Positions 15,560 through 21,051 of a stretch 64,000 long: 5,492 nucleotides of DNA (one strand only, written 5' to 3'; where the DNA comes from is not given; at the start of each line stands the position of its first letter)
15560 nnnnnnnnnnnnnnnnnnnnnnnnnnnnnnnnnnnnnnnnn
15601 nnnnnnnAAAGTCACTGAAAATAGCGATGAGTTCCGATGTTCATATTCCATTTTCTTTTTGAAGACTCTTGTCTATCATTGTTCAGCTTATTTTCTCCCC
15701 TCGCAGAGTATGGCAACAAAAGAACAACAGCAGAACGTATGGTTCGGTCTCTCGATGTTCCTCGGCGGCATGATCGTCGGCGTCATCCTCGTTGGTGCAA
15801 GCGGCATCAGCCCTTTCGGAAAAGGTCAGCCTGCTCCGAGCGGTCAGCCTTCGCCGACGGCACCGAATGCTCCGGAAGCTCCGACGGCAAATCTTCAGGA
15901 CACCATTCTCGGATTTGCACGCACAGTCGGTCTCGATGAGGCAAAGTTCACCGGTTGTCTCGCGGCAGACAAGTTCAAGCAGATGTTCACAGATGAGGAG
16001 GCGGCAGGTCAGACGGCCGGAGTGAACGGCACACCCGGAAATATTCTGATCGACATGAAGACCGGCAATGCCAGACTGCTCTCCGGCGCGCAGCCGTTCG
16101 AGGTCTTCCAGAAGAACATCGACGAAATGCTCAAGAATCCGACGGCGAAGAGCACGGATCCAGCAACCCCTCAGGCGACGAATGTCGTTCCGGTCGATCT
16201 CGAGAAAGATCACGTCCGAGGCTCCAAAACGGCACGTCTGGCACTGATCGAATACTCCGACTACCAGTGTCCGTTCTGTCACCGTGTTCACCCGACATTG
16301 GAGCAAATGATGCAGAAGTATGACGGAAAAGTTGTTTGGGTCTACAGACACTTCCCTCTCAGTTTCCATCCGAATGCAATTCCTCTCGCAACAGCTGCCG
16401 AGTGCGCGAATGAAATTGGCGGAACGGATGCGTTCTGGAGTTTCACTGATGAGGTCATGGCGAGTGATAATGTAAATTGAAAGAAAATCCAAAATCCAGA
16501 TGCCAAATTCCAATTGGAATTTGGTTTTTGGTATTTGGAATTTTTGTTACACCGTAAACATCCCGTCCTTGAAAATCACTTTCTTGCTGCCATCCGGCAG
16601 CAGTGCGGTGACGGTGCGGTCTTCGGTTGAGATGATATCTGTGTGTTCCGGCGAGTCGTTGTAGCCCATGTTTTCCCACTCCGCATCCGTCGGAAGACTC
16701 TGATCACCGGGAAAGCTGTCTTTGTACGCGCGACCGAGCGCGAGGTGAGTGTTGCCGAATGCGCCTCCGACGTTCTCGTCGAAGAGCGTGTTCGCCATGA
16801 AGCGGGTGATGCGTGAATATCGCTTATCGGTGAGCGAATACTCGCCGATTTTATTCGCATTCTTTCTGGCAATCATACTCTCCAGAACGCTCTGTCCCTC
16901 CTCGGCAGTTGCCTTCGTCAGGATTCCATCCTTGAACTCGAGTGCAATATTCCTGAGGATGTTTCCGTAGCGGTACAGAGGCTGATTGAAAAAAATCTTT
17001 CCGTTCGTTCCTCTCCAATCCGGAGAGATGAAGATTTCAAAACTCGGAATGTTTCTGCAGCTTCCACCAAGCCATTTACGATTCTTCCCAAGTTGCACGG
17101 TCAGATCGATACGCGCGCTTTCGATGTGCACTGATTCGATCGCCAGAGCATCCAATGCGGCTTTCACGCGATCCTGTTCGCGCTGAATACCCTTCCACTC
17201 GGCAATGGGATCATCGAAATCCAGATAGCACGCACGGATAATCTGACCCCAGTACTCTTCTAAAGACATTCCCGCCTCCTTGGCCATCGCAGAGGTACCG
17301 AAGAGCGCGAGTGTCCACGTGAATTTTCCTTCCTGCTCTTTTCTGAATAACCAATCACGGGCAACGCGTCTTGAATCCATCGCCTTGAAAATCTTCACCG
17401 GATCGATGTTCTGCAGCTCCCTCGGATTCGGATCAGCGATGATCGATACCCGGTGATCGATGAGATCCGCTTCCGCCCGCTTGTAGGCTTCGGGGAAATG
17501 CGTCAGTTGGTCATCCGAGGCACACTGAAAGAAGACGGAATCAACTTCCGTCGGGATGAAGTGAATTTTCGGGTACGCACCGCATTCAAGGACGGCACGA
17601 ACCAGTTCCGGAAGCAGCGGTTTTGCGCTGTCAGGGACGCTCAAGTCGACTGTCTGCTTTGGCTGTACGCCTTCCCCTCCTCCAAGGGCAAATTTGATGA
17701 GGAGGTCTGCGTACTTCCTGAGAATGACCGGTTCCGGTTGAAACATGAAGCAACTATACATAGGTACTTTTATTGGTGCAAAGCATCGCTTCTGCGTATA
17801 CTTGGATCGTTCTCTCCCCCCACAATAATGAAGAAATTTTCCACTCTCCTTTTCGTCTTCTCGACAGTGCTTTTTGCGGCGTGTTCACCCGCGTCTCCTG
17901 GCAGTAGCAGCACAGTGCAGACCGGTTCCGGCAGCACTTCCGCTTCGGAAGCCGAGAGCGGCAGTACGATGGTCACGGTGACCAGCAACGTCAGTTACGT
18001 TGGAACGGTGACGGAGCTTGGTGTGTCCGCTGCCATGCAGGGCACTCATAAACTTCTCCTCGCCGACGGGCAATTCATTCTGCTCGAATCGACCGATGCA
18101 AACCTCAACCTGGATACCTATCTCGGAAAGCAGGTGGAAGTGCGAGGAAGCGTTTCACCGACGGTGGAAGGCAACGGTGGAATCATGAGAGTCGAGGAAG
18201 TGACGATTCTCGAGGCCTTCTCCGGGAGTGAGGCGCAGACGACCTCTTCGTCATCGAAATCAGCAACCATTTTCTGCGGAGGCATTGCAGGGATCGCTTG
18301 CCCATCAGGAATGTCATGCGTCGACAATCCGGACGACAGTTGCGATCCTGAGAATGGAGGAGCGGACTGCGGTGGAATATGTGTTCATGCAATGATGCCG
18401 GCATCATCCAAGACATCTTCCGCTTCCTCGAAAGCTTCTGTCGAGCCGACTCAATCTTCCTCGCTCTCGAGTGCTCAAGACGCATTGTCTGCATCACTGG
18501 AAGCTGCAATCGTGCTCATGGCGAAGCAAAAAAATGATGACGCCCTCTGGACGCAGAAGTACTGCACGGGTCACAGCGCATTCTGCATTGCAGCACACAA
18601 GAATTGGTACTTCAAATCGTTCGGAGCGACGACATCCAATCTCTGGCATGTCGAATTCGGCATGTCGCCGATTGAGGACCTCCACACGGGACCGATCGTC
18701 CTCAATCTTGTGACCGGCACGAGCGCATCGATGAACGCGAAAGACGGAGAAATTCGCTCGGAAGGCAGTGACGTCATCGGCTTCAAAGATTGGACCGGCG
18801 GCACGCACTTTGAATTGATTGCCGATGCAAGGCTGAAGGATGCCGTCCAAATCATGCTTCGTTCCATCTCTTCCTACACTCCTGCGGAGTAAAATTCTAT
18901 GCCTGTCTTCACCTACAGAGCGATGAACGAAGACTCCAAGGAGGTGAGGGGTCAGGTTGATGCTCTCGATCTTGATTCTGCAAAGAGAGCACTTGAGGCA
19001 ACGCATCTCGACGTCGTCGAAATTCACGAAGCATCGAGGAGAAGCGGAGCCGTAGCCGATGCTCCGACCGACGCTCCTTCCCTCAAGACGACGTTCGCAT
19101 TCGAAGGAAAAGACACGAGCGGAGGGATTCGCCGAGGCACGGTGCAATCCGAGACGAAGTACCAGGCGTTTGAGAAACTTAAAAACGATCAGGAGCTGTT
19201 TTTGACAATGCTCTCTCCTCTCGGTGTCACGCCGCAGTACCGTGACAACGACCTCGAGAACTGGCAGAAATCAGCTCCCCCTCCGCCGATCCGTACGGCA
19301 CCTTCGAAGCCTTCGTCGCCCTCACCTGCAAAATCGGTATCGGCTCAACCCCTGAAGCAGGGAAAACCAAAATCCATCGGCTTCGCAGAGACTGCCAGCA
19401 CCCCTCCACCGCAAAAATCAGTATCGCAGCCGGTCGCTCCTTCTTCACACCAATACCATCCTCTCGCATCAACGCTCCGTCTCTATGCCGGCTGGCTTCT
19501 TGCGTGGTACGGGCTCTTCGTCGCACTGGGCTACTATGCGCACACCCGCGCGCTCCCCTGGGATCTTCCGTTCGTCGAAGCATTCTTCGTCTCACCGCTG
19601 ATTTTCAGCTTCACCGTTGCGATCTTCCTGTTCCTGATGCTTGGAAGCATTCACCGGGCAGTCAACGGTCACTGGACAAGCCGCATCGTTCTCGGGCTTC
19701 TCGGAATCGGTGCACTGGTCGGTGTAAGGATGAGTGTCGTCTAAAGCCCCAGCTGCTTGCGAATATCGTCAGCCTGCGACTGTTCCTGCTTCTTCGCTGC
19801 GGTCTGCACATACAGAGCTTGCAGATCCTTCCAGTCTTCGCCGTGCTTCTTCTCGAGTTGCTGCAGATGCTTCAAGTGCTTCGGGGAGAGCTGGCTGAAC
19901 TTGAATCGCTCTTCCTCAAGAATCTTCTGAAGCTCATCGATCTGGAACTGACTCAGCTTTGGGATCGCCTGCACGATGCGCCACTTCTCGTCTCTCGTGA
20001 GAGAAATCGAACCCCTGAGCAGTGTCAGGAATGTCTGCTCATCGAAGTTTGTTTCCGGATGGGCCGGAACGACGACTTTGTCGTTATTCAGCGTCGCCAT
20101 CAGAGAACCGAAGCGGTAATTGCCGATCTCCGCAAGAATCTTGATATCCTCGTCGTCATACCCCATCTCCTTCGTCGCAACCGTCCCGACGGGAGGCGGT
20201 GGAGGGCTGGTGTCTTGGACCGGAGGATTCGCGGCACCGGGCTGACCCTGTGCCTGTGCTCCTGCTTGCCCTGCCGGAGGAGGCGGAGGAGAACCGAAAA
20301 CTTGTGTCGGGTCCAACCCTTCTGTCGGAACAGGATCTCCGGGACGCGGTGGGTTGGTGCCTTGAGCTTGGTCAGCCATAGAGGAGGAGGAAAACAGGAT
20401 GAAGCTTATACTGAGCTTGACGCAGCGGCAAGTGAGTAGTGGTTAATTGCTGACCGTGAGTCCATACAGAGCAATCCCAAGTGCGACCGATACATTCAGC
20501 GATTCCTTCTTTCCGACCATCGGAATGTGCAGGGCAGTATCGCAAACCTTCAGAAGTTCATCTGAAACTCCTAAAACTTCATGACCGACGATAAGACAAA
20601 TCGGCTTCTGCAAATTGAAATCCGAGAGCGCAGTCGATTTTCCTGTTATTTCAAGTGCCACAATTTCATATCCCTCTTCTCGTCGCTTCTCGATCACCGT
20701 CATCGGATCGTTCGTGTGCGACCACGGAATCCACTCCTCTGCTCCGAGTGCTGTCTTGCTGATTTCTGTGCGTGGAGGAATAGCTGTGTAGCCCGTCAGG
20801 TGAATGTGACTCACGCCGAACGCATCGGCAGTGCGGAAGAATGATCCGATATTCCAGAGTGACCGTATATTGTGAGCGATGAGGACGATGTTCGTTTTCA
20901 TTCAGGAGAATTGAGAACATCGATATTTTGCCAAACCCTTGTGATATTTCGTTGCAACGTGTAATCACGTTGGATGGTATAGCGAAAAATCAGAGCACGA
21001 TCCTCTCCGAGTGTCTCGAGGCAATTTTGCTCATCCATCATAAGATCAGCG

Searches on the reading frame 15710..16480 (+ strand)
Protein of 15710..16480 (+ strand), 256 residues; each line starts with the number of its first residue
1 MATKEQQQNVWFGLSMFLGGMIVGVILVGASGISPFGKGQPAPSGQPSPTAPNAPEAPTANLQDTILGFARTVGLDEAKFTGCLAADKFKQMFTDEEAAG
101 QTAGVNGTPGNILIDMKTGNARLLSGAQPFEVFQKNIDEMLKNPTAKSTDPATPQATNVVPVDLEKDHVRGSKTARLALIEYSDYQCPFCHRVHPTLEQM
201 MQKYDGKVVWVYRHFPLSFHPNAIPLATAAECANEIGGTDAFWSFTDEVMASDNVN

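Call 67: search_protein_families(library=pfam, proteins=[window:15710-16480:+], max_evalue=0.01)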
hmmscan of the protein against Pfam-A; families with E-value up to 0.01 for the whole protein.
window:15710-16480:+ (256 aa): 5 families
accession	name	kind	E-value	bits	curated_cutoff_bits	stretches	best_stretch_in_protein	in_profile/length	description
PF13462.12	Thioredoxin_4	-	2.5e-18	67.3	23.2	1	165-251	3-88/165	Thioredoxin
PF01323.26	DSBA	-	1.8e-17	64.2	25.6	2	63-137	122-190/191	DSBA-like thioredoxin domain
PF13098.12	Thioredoxin_2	-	5.6e-07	30.3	27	0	177-235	7-53/104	Thioredoxin-like domain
PF18400.7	Thioredoxin_12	-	0.00024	21.5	26.1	1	155-217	122-184/190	Thioredoxin-like domain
PF00085.26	Thioredoxin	-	0.0094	16.4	23.5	0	174-209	17-52/103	Thioredoxin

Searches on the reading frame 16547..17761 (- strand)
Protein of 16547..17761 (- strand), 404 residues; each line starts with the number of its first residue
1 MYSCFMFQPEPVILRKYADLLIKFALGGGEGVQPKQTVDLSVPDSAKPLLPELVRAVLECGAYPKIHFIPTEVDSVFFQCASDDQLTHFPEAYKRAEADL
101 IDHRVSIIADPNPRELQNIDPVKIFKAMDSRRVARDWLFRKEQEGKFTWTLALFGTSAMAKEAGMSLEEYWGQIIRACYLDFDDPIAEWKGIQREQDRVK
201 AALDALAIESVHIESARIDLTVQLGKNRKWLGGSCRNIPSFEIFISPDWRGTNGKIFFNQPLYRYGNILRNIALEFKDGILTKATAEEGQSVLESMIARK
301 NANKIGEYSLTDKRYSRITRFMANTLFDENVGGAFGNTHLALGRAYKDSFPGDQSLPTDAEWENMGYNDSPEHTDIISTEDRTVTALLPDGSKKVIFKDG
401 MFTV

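Call 67: search_protein_families(library=pfam, proteins=[window:16547-17761:-], max_evalue=0.01)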
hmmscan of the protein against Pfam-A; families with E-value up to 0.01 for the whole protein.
window:16547-17761:- (404 aa): 1 family
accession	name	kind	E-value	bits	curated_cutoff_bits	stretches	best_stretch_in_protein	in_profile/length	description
PF02073.20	Peptidase_M29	-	3.9e-94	316.2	27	1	14-402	5-406/406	Thermophilic metalloprotease (M29)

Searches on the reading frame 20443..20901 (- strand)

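Call 10: search_protein_families(library=pfam, proteins=[window:20443-20901:-], max_evalue=0.001)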
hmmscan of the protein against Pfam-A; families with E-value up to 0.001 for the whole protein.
window:20443-20901:- (152 aa): 1 family
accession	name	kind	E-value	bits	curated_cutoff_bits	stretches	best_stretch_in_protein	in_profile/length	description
PF00588.24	SpoU_methylase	-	5.1e-36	124.3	29.7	1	5-146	2-142/142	SpoU rRNA Methylase family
